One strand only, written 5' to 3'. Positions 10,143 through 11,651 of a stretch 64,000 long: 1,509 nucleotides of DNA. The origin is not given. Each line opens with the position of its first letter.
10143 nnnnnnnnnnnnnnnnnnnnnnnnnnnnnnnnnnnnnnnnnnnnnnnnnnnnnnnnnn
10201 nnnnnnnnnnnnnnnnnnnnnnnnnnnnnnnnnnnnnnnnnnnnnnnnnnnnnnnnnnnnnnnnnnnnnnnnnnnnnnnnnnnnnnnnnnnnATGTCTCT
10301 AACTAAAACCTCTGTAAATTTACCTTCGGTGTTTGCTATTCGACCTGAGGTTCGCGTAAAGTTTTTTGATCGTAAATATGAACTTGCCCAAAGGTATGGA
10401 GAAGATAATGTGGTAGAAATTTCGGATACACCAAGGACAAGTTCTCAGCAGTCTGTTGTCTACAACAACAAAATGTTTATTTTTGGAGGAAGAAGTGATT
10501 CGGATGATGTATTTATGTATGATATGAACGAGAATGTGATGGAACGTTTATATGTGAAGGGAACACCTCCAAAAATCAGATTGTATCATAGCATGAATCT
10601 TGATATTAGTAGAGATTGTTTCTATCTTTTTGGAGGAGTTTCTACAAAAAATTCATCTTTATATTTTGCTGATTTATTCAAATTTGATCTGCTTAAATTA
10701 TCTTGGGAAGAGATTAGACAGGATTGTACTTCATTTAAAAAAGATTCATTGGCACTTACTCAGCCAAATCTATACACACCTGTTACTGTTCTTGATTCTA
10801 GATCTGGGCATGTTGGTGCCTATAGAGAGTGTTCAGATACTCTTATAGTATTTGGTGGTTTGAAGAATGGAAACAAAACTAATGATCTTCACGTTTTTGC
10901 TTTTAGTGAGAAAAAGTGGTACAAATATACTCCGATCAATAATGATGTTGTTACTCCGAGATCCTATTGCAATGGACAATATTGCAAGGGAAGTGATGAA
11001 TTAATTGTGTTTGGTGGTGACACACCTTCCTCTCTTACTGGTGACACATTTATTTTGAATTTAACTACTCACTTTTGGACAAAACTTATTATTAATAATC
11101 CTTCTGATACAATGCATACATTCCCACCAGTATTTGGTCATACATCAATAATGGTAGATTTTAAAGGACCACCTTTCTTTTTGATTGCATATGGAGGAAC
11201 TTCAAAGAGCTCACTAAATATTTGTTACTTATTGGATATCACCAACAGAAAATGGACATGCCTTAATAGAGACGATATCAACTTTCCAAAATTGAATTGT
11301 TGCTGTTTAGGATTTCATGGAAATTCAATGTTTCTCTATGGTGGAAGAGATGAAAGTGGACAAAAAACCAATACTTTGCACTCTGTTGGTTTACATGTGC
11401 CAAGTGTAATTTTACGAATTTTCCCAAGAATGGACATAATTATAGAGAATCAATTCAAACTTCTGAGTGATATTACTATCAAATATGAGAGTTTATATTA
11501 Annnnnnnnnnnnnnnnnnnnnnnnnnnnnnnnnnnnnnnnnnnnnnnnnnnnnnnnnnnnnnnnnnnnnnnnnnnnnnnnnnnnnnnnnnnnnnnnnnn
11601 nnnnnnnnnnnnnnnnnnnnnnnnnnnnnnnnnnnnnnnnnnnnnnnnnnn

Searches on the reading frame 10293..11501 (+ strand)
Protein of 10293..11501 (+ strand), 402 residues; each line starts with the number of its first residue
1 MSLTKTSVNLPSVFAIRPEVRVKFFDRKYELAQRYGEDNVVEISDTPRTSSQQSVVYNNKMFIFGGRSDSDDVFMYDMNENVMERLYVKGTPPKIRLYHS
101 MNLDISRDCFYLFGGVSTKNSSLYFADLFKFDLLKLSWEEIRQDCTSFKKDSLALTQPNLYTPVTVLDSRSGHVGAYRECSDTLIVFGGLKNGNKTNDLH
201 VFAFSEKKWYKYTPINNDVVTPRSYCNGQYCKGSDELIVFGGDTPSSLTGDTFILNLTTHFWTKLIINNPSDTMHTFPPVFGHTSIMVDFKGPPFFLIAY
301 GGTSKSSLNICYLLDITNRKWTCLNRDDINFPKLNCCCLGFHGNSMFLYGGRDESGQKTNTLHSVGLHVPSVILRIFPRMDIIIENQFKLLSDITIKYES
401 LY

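Call 20: find_encoding_contigs(protein=window:10293-11501:+, flank=10000, max_places=4)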
Protein window:10293-11501:+ (402 aa): 1 contig read that carries it; 1 place shown.
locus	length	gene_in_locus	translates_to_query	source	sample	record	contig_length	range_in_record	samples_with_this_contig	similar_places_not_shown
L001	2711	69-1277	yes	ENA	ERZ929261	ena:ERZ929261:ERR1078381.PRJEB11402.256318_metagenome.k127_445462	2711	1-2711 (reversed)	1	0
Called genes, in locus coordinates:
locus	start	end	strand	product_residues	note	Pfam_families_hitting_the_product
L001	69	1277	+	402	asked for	PF13415:Beta-prop_FBX42 (weak), PF24681:Kelch_KLHDC2_KLHL20_DRC7, PF24981:Beta-prop_ATRN-LZTR1, PF13415:Beta-prop_FBX42 (weak), PF24681:Kelch_KLHDC2_KLHL20_DRC7, PF13854:Kelch_HCF (weak), PF13415:Beta-prop_FBX42, PF24981:Beta-prop_ATRN-LZTR1, +6 more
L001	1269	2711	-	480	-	?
